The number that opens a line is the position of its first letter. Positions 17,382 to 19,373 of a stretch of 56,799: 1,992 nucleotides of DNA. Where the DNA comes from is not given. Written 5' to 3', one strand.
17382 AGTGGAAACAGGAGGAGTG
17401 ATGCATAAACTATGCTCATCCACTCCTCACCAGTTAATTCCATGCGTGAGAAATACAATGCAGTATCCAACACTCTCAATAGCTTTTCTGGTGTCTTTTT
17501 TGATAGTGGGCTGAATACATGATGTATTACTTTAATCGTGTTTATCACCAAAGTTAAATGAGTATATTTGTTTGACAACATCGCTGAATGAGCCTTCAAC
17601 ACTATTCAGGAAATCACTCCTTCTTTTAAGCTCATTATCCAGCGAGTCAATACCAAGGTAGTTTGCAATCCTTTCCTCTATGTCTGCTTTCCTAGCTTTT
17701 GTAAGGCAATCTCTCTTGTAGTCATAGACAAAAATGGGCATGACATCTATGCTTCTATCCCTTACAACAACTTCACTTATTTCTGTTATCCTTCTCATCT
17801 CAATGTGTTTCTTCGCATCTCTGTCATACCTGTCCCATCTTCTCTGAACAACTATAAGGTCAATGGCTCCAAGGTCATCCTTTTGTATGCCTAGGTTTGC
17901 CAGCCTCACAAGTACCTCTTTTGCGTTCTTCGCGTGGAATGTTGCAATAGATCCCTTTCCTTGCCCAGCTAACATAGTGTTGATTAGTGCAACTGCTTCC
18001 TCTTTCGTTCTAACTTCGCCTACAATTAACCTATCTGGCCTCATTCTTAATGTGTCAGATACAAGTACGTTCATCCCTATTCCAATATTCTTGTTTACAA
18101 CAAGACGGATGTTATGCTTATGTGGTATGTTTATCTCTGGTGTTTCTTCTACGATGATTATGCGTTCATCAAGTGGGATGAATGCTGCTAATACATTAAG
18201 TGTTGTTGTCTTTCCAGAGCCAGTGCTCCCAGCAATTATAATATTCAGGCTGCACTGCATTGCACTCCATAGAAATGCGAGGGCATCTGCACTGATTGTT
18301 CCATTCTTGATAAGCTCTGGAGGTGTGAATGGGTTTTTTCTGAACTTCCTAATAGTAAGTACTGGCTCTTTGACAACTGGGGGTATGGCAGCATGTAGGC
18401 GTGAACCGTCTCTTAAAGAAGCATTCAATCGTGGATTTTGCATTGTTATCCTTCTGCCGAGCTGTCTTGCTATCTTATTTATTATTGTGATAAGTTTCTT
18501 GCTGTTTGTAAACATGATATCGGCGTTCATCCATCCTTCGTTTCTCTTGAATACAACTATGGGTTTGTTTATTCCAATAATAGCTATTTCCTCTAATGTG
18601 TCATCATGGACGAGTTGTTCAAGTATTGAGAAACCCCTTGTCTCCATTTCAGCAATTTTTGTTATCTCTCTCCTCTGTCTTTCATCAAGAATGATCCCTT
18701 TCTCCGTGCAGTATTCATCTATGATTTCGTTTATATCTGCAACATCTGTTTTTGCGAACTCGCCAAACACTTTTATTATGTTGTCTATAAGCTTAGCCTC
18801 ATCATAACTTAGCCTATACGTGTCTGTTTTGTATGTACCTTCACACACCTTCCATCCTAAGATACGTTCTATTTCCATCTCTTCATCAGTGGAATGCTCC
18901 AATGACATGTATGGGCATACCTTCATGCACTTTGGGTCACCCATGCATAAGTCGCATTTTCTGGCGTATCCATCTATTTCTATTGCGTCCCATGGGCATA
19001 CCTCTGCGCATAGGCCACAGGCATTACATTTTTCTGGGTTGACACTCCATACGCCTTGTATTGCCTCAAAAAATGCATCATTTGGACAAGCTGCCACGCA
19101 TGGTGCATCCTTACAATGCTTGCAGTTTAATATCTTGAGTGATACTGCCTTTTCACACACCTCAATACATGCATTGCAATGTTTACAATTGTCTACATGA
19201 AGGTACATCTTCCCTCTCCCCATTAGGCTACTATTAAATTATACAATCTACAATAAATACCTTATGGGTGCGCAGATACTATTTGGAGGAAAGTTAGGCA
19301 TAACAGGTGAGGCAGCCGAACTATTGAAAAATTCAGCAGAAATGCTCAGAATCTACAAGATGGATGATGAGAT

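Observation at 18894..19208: Sixteen-cysteine poly-[4Fe-4S] module fused to the N-terminus of a type IV filament ATPase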

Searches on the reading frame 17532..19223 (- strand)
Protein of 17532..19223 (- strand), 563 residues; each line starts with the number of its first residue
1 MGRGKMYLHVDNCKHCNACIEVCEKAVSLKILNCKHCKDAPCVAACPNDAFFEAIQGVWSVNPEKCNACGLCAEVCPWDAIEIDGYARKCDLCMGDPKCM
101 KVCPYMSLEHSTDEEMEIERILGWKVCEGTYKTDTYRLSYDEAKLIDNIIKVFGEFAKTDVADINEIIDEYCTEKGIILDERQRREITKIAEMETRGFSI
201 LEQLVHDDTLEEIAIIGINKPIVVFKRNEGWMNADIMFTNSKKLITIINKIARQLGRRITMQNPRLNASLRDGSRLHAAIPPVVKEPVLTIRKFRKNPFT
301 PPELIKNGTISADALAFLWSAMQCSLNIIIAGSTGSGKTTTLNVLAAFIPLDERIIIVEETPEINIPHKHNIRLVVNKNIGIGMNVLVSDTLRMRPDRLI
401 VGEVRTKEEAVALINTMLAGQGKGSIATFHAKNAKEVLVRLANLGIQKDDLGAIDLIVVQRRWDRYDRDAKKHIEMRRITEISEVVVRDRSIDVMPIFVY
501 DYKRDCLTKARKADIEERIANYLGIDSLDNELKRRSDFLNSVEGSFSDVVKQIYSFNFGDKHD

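Call 6: search_protein_families(library=pfam, proteins=[window:17532-19223:-], max_evalue=0.01)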
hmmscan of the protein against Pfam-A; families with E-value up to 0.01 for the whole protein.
window:17532-19223:- (563 aa): 16 families
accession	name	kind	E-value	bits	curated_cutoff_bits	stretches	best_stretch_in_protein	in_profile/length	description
PF00437.27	T2SSE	-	1.4e-39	136.2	24.9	1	199-474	6-289/370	Type II/IV secretion system protein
PF00037.32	Fer4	-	2.3e-11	43.4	21.1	1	61-82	3-24/24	4Fe-4S binding domain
PF12838.12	Fer4_7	-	1.5e-10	41.8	27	1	33-80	1-52/52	4Fe-4S dicluster domain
PF12837.12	Fer4_6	-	3.6e-09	36.6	25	1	61-77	4-20/24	4Fe-4S binding domain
PF12797.12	Fer4_2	-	1.2e-07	31.6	24.5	1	61-78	5-22/22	4Fe-4S binding domain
PF13237.11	Fer4_10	-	3.3e-07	30.6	25.5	1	33-77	8-53/53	4Fe-4S dicluster domain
PF25160.1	LdpA_Fe-S-bd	-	1.3e-06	28.5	27.6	1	39-85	6-47/49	LdpA Fe-S cluster-binding domain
PF13187.11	Fer4_9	-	2.3e-06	28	27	1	33-81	1-52/52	4Fe-4S dicluster domain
PF14697.11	Fer4_21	-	2.4e-06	28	35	1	33-82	7-58/59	4Fe-4S dicluster domain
PF13247.11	Fer4_11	-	1.8e-05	25.3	26.2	1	33-105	9-92/100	4Fe-4S dicluster domain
PF13484.11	Fer4_16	-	0.00013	23.1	30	0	65-84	1-20/66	4Fe-4S double cluster binding domain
PF12800.12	Fer4_4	-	0.0011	19.6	24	0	63-77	1-15/17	4Fe-4S binding domain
PF01580.24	FtsK_SpoIIIE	-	0.0012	18.8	24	1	326-345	40-59/221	FtsK/SpoIIIE family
PF12798.12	Fer4_3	-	0.0016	19.6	27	0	66-80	1-15/15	4Fe-4S binding domain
PF00005.33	ABC_tran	-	0.0071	17.4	25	0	328-360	14-46/137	ABC transporter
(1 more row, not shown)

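Call 7: find_homologous_proteins(query=window:17532-19223:-, max_evalue=0.00001)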
Query window:17532-19223:- (563 aa): 7826 proteins with E <= 0.00001 among 8000 candidates; the best 120 are listed.
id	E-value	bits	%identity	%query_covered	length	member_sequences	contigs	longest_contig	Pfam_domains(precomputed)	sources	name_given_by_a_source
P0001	0.0e+0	1270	100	99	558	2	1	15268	PF14697.12,PF00437.27,PF12797.13,PF12837.13,PF13247.12,PF00037.33,PF12838.13,PF25160.2,PF13237.12,PF13187.12,PF27713.1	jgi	-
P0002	4.7e-202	690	56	98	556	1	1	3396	PF00437.27,PF12837.13,PF00037.33,PF12838.13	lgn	-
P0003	1.3e-201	689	56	98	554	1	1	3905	PF14697.12,PF00437.27,PF12837.13,PF13247.12,PF13484.12,PF12838.13,PF12800.13,PF12797.13,PF00037.33,PF25160.2,PF13237.12,PF13187.12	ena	-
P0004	1.6e-197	675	54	98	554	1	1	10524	PF14697.12,PF00437.27,PF12797.13,PF12837.13,PF13247.12,PF00037.33,PF12838.13,PF25160.2,PF13237.12,PF13187.12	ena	-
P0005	9.0e-196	669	54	98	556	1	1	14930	PF14697.12,PF00437.27,PF12797.13,PF12837.13,PF13247.12,PF00037.33,PF12798.13,PF12838.13,PF25160.2,PF13237.12,PF13187.12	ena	-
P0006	1.3e-195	669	53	98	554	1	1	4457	PF00437.27,PF12837.13,PF13247.12,PF00037.33,PF12838.13,PF13187.12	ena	-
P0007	6.2e-195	667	54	98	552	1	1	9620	PF00437.27,PF12797.13,PF12837.13,PF13247.12,PF00037.33,PF12798.13,PF12838.13,PF13237.12,PF13187.12,PF27713.1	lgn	-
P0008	1.5e-193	662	53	98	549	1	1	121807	PF00437.27,PF12837.13,PF13247.12,PF00037.33,PF12838.13,PF25160.2,PF13187.12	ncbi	ncbi:ATPase, T2SS/T4P/T4SS family [archaeon]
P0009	3.1e-193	661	55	96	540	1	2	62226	PF00437.27,PF12837.13,PF13247.12,PF13484.12,PF12838.13,PF13534.12,PF12800.13,PF12797.13,PF00037.33,PF25160.2,PF13237.12,PF13187.12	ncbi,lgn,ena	-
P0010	1.1e-192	659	54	98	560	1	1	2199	PF00437.27,PF12837.13,PF13247.12,PF00037.33,PF12838.13,PF13187.12,PF27713.1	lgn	-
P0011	1.8e-180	619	52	94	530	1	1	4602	PF00437.27,PF13247.12,PF00037.33,PF12838.13,PF13187.12,PF27713.1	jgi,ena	-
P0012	4.2e-172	591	50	99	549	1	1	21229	PF14697.12,PF00437.27,PF12837.13,PF12798.13,PF13484.12,PF12838.13,PF12800.13,PF27713.1,PF12797.13,PF00037.33,PF25160.2,PF13237.12,PF13183.12,PF13187.12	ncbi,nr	ncbi:MAG: Flp pilus assembly complex ATPase component TadA [Candidatus Diapherotrites archaeon]|nr:F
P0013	8.0e-172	590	52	93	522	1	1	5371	PF00437.27,PF13247.12,PF27713.1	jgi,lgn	jgi:Flp pilus assembly CpaF family ATPase/NAD-dependent dihydropyrimidine dehydrogenase PreA subunit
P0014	3.7e-158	545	48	97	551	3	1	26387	PF14697.12,PF00437.27,PF12837.13,PF13247.12,PF12798.13,PF13484.12,PF12838.13,PF12800.13,PF27713.1,PF12797.13,PF00037.33,PF25160.2,PF13237.12,PF13187.12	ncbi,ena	-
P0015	1.7e-156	540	47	98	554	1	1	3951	PF14697.12,PF00437.27,PF12797.13,PF12837.13,PF13247.12,PF00037.33,PF12838.13,PF25160.2,PF13237.12,PF13187.12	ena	-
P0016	2.9e-155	536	47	98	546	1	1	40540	PF00437.27,PF12837.13,PF13247.12,PF12798.13,PF13484.12,PF12838.13,PF27713.1,PF12797.13,PF00037.33,PF25160.2,PF13237.12,PF13187.12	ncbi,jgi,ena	-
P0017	3.3e-152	526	46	98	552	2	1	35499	PF00437.27,PF12797.13,PF12837.13,PF13247.12,PF00037.33,PF13484.12,PF12838.13,PF13237.12,PF13187.12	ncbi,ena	-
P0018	2.3e-151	523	46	97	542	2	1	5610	PF00437.27,PF12797.13,PF12837.13,PF00037.33,PF12838.13,PF13401.13,PF13187.12,PF27713.1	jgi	-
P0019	6.9e-150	518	48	95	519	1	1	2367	PF14697.12,PF00437.27,PF12837.13,PF12798.13,PF13484.12,PF12838.13,PF12800.13,PF27713.1,PF12797.13,PF00037.33,PF13237.12,PF13183.12,PF13187.12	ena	-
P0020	4.6e-148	512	46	98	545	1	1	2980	PF14697.12,PF00437.27,PF12837.13,PF13247.12,PF13484.12,PF12838.13,PF12800.13,PF27713.1,PF12797.13,PF00037.33,PF25160.2,PF13237.12,PF13187.12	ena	-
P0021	5.9e-148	512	46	98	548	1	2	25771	PF14697.12,PF00437.27,PF12837.13,PF13247.12,PF12798.13,PF13484.12,PF12838.13,PF12800.13,PF12797.13,PF00037.33,PF25160.2,PF13237.12,PF13187.12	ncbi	-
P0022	2.1e-147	510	45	98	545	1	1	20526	PF14697.12,PF00437.27,PF12837.13,PF13247.12,PF13484.12,PF12838.13,PF12800.13,PF27713.1,PF12797.13,PF00037.33,PF25160.2,PF13237.12,PF13187.12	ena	-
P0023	3.0e-146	506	46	92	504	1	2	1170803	PF00437.27,PF12838.13,PF13187.12,PF27713.1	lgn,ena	-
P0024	8.3e-146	505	51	83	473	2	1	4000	PF00437.27,PF27713.1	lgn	-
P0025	6.1e-145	502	44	98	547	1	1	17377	PF14697.12,PF00437.27,PF12837.13,PF13247.12,PF13484.12,PF12838.13,PF27713.1,PF12797.13,PF00037.33,PF25160.2,PF13237.12,PF13187.12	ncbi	-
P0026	4.5e-140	486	45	96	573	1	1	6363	PF00437.27,PF00037.33,PF12838.13,PF13187.12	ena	-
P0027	1.9e-138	480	46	93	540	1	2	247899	PF00437.27,PF12797.13,PF12837.13,PF13247.12,PF00037.33,PF13484.12,PF12838.13,PF25160.2,PF13237.12,PF13187.12,PF27713.1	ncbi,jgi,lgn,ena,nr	ncbi:hypothetical protein DRN74_00070 [Candidatus Micrarchaeota archaeon]|nr:MAG: hypothetical prote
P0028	5.1e-137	476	44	97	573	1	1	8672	PF14697.12,PF00437.27,PF12797.13,PF12837.13,PF00037.33,PF12838.13,PF25160.2,PF13237.12,PF13187.12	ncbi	ncbi:MAG: ATPase, T2SS/T4P/T4SS family [Candidatus Micrarchaeota archaeon]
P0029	8.9e-137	475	46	85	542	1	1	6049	PF00437.27,PF12797.13,PF12837.13,PF13247.12,PF00037.33,PF13484.12,PF12838.13,PF25160.2,PF13237.12,PF13187.12,PF27713.1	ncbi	-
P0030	1.1e-136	474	44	97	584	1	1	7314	PF00437.27,PF12797.13,PF12837.13,PF00037.33,PF13484.12,PF12838.13,PF25160.2,PF13237.12,PF13187.12,PF27713.1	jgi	jgi:Flp pilus assembly CpaF family ATPase/NAD-dependent dihydropyrimidine dehydrogenase PreA subunit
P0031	1.5e-136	474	44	97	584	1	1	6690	PF00437.27,PF12797.13,PF12837.13,PF00037.33,PF13484.12,PF12838.13,PF25160.2,PF13237.12,PF13187.12,PF27713.1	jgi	jgi:Flp pilus assembly CpaF family ATPase/Fe-S-cluster-containing hydrogenase component 2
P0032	2.2e-136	473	45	92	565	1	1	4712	PF00437.27,PF00037.33,PF12838.13,PF25160.2,PF27713.1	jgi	jgi:Flp pilus assembly CpaF family ATPase/ferredoxin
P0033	4.5e-136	472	43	98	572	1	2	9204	PF00437.27,PF12797.13,PF12837.13,PF00037.33,PF12838.13,PF25160.2,PF13237.12,PF13187.12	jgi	-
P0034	7.3e-136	472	44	96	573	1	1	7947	PF00437.27,PF12797.13,PF12837.13,PF13247.12,PF00037.33,PF12838.13,PF13187.12,PF27713.1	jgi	-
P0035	7.3e-136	472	44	97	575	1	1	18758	PF00437.27,PF27713.1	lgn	-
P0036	1.4e-135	471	44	97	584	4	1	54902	PF14697.12,PF00437.27,PF12797.13,PF12837.13,PF00037.33,PF12838.13,PF25160.2,PF27713.1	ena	-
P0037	2.8e-135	470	43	96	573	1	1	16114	PF00437.27,PF12797.13,PF12837.13,PF13247.12,PF00037.33,PF12838.13,PF13187.12,PF27713.1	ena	-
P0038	1.9e-134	467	43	95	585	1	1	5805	PF00437.27,PF12797.13,PF12837.13,PF00037.33,PF13484.12,PF12838.13,PF25160.2,PF13237.12,PF27713.1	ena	-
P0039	2.0e-134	467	43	96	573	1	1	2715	PF00437.27,PF12797.13,PF12837.13,PF13247.12,PF00037.33,PF12838.13,PF13187.12,PF27713.1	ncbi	-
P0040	3.1e-134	466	42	58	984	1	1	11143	PF06414.19,PF00437.27,PF00005.34,PF01580.25,PF27713.1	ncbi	-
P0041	4.6e-134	466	43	97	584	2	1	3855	PF00437.27,PF12797.13,PF12837.13,PF00037.33,PF13484.12,PF12838.13,PF25160.2,PF13237.12,PF13187.12,PF27713.1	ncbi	-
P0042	7.0e-134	465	44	96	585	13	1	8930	PF00437.27,PF12797.13,PF12837.13,PF00037.33,PF13484.12,PF12838.13,PF25160.2,PF13237.12,PF13187.12,PF27713.1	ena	-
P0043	1.0e-133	465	43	96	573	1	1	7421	PF00437.27,PF12797.13,PF12837.13,PF13247.12,PF00037.33,PF12838.13,PF13187.12,PF27713.1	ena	-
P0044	1.7e-133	464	43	96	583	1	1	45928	PF00437.27,PF25160.2,PF27713.1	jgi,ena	-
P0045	4.1e-133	463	42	96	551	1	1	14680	PF00437.27,PF12797.13,PF12837.13,PF00037.33,PF12838.13,PF25160.2,PF13237.12,PF13187.12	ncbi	ncbi:MAG: ATPase, T2SS/T4P/T4SS family, partial [Candidatus Micrarchaeota archaeon]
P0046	2.7e-132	460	43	96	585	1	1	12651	PF00437.27,PF12797.13,PF12837.13,PF00037.33,PF13484.12,PF12838.13,PF25160.2,PF13237.12,PF27713.1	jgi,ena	-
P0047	4.6e-132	459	45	88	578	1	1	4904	PF00437.27,PF12837.13,PF13247.12,PF00037.33,PF12838.13,PF13187.12,PF27713.1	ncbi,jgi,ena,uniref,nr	ncbi:MAG: hypothetical protein DRO04_00915 [Candidatus Iainarchaeum archaeon]|uniref:4Fe-4S ferredox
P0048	1.3e-131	458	42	99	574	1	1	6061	PF00437.27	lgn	-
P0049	3.0e-131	456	44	97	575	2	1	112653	PF00437.27,PF27713.1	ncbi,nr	ncbi:Flp pilus assembly complex ATPase component TadA [Candidatus Micrarchaeota archaeon]|nr:Flp pil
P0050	4.2e-131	456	44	98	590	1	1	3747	PF00437.27,PF12797.13,PF12837.13,PF00037.33,PF12838.13,PF25160.2,PF13237.12,PF27713.1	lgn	-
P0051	1.9e-129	451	41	97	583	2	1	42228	PF00437.27,PF12837.13,PF00037.33,PF12838.13,PF25160.2,PF13237.12,PF13187.12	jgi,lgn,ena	-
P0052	2.0e-129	450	43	99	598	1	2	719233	PF14697.12,PF00437.27,PF12797.13,PF12837.13,PF00037.33,PF12838.13,PF25160.2,PF13187.12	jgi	jgi:Flp pilus assembly CpaF family ATPase/Fe-S-cluster-containing hydrogenase component 2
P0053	4.4e-129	449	43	90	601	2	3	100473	PF00437.27,PF12837.13,PF00037.33,PF12838.13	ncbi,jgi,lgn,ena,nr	ncbi:MAG: Flp pilus assembly complex ATPase component TadA [Candidatus Diapherotrites archaeon]|nr:F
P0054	8.0e-129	448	43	92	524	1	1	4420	PF00437.27,PF12837.13,PF13247.12,PF00037.33,PF25160.2,PF13187.12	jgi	-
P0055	8.1e-129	448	48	84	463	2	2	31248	PF00437.27,PF00005.34,PF00037.33,PF12838.13,PF27713.1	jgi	jgi:Flp pilus assembly CpaF family ATPase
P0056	1.7e-128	447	43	93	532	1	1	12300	PF00437.27,PF12837.13,PF13247.12,PF00037.33,PF12838.13,PF25160.2,PF27713.1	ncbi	-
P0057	2.1e-128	447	43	95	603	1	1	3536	PF00437.27,PF12837.13,PF12838.13,PF27713.1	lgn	-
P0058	3.6e-128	446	43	94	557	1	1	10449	PF00437.27,PF12837.13,PF00037.33,PF12838.13,PF25160.2,PF13237.12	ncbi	ncbi:MAG: ATPase, T2SS/T4P/T4SS family [Candidatus Micrarchaeota archaeon]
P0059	5.3e-128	446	42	96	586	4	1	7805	PF00437.27,PF12837.13,PF25160.2,PF27713.1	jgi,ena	-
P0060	5.8e-128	446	43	96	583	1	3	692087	PF00437.27,PF12837.13,PF00037.33,PF12838.13,PF25160.2,PF13237.12,PF27713.1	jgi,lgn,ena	jgi:Flp pilus assembly CpaF family ATPase/Fe-S-cluster-containing hydrogenase component 2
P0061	7.2e-128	445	45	94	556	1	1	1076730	PF00437.27,PF12797.13,PF12837.13,PF00037.33,PF12838.13,PF25160.2,PF13237.12,PF13187.12,PF27713.1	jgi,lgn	jgi:Flp pilus assembly CpaF family ATPase/Fe-S-cluster-containing hydrogenase component 2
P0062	6.8e-127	442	44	93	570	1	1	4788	PF00437.27,PF00037.33,PF12838.13,PF13237.12,PF27713.1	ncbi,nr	ncbi:MAG: Flp pilus assembly complex ATPase component TadA [Candidatus Diapherotrites archaeon]|nr:F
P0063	8.6e-127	442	40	96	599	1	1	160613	PF00437.27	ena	-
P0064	2.3e-126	440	43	90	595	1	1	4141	PF00437.27,PF12837.13,PF00037.33,PF12838.13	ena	-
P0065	7.4e-126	439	45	79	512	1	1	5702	PF00437.27,PF12837.13,PF13247.12,PF00037.33,PF12838.13,PF25160.2,PF13237.12,PF13187.12,PF27713.1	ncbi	-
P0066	5.0e-125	436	43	98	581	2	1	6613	PF00437.27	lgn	-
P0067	5.5e-125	436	41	96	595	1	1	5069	PF00437.27,PF00037.33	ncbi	-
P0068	1.3e-124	435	40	96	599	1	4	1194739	PF00437.27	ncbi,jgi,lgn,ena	-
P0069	1.1e-123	431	44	90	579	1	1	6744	PF00437.27,PF12837.13,PF00037.33,PF12838.13,PF13401.13,PF25160.2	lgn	-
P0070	3.7e-123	430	45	89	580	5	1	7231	PF00437.27,PF13401.13,PF27713.1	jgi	-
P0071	4.0e-123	430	40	95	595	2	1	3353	PF00437.27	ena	-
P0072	5.1e-123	429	40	98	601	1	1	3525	PF00437.27,PF12837.13,PF00037.33,PF12838.13,PF13187.12,PF27713.1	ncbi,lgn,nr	ncbi:MAG: Flp pilus assembly complex ATPase component TadA [Candidatus Diapherotrites archaeon]|nr:F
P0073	7.6e-123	429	41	98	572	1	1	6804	PF14697.12,PF00437.27,PF12797.13,PF12837.13,PF00037.33,PF13484.12,PF12838.13,PF25160.2,PF13237.12,PF13187.12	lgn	-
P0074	1.1e-122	428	41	94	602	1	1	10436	PF00437.27,PF12837.13,PF00037.33,PF12838.13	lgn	-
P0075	1.4e-122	428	44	90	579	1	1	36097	PF00437.27,PF12837.13,PF00037.33,PF12838.13,PF27713.1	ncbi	-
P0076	3.2e-122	427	45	80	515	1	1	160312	PF00437.27,PF12797.13,PF12837.13,PF13247.12,PF00037.33,PF13484.12,PF12838.13,PF25160.2,PF13237.12,PF12800.13,PF13187.12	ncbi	-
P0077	3.4e-122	427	40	98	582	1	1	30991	PF00437.27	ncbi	ncbi:MAG: ATPase, T2SS/T4P/T4SS family [Candidatus Micrarchaeia archaeon]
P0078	5.9e-122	426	42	97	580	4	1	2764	PF00437.27,PF27713.1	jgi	-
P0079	7.1e-122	426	42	94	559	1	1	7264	PF00437.27,PF12797.13,PF12837.13,PF00037.33,PF12798.13,PF13484.12,PF12838.13,PF13237.12,PF12800.13,PF13187.12,PF27713.1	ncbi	ncbi:MAG: ATPase, T2SS/T4P/T4SS family [archaeon]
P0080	5.1e-121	423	41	91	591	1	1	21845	PF14697.12,PF00437.27,PF12797.13,PF12837.13,PF00037.33,PF13237.12,PF27713.1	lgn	-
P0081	1.5e-119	418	42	86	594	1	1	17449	PF14697.12,PF00437.27,PF12797.13,PF12837.13,PF00005.34,PF00037.33,PF12838.13,PF25160.2,PF13237.12,PF27713.1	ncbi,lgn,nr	ncbi:MAG: ATPase, T2SS/T4P/T4SS family [archaeon]|nr:ATPase, T2SS/T4P/T4SS family [archaeon]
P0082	2.1e-119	417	48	74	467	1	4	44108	PF00437.27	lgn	-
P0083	4.4e-119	416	39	98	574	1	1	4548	PF00437.27,PF12797.13,PF12837.13,PF00037.33,PF12838.13,PF13237.12,PF13187.12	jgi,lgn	jgi:Flp pilus assembly CpaF family ATPase/Fe-S-cluster-containing hydrogenase component 2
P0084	4.4e-119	416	39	61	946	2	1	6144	PF06414.19,PF00437.27,PF13245.13,PF01580.25,PF27713.1,PF13191.13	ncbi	ncbi:MAG: CpaF family protein, partial [Candidatus Hydrothermarchaeales archaeon]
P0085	9.2e-119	415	40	95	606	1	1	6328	PF00437.27,PF12838.13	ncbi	-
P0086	1.3e-118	415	47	78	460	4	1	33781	PF00437.27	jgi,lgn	jgi:flagellar protein FlaI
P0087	6.0e-118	413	41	94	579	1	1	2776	PF00437.27,PF00037.33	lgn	-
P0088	6.0e-117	409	40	98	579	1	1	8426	PF00437.27,PF25160.2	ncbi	-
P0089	6.1e-117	409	46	78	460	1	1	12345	PF00437.27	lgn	-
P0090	1.2e-116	408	41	93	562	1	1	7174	PF14697.12,PF00437.27,PF12837.13,PF13247.12,PF12798.13,PF13484.12,PF12838.13,PF13401.13,PF13534.12,PF12800.13,PF27713.1,PF12797.13,PF00037.33,PF13237.12,PF13187.12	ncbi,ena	-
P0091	2.7e-116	407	40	96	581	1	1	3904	PF00437.27,PF12837.13,PF13247.12,PF00037.33,PF12838.13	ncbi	-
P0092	5.0e-116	406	40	95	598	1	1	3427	PF00437.27,PF12837.13,PF00037.33,PF12838.13,PF27713.1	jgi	-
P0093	7.6e-116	406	47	73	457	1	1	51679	PF00437.27,PF27713.1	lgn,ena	-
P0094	8.8e-116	405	40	94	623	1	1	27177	PF00437.27,PF12837.13,PF00037.33,PF12838.13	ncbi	-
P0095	1.0e-115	405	41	94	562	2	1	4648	PF14697.12,PF00437.27,PF12837.13,PF13247.12,PF12798.13,PF13484.12,PF12838.13,PF13401.13,PF13534.12,PF12800.13,PF12797.13,PF00037.33,PF13237.12,PF13187.12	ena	-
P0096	1.5e-115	405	46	79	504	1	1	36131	PF00437.27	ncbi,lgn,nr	ncbi:MAG: ATPase, T2SS/T4P/T4SS family [Candidatus Burarchaeum sp.]|nr:ATPase, T2SS/T4P/T4SS family 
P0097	3.1e-115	404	48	78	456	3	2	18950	PF00437.27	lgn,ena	-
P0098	3.5e-115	403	46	78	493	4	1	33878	PF00437.27,PF27713.1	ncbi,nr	ncbi:CpaF family protein [Candidatus Micrarchaeota archaeon]|nr:CpaF family protein [Candidatus Micr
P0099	1.2e-114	402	40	95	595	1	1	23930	PF00437.27,PF12797.13,PF12837.13,PF00037.33,PF12838.13,PF25160.2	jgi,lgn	jgi:Flp pilus assembly CpaF family ATPase/ferredoxin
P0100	1.4e-114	401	46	78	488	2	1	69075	PF00437.27,PF27713.1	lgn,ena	-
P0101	1.6e-114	401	41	90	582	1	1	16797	PF00437.27,PF12797.13,PF12837.13,PF00037.33,PF12838.13,PF25160.2,PF13187.12,PF27713.1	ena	-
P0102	1.6e-114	401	41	95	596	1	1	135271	PF00437.27,PF12837.13,PF00037.33,PF12838.13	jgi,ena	-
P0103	2.3e-114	401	46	79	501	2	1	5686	PF00437.27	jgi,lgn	jgi:flagellar protein FlaI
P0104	3.1e-114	400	47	78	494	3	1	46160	PF00437.27,PF27713.1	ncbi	-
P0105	7.6e-114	399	45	75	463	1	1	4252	PF00437.27,PF27713.1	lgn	-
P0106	1.5e-113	398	49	70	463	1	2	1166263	PF00437.27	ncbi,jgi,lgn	-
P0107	3.2e-113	397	43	85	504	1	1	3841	PF14697.12,PF00437.27,PF12797.13,PF12837.13,PF13247.12,PF00037.33,PF12838.13,PF25160.2,PF13237.12,PF27713.1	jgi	-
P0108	1.1e-112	395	39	95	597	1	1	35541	PF00437.27,PF12837.13,PF00037.33,PF12838.13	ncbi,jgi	-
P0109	2.6e-112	394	46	78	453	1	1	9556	PF00437.27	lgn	-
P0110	2.8e-112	394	46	78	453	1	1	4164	PF00437.27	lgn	-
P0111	5.1e-112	393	48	73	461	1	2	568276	PF00437.27,PF27713.1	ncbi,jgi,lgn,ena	-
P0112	5.2e-112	393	48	76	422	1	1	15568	PF00437.27,PF27713.1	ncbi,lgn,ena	-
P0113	6.5e-112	393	47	78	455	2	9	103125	PF00437.27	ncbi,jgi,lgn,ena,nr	ncbi:CpaF family protein [Candidatus Micrarchaeota archaeon]|nr:CpaF family protein [Candidatus Micr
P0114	1.1e-111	392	48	71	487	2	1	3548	PF00437.27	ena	-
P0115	2.5e-111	391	47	78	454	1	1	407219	PF00437.27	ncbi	-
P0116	3.1e-111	390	45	78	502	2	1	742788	PF00437.27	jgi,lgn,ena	-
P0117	3.1e-111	390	42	94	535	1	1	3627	PF00437.27,PF12797.13,PF12837.13,PF00037.33,PF12838.13,PF13237.12,PF27713.1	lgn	-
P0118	3.7e-111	390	45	79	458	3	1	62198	PF00437.27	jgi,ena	-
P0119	5.2e-111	390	40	98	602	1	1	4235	PF00437.27,PF27713.1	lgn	-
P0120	6.8e-111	389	45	78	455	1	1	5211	PF00437.27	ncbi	-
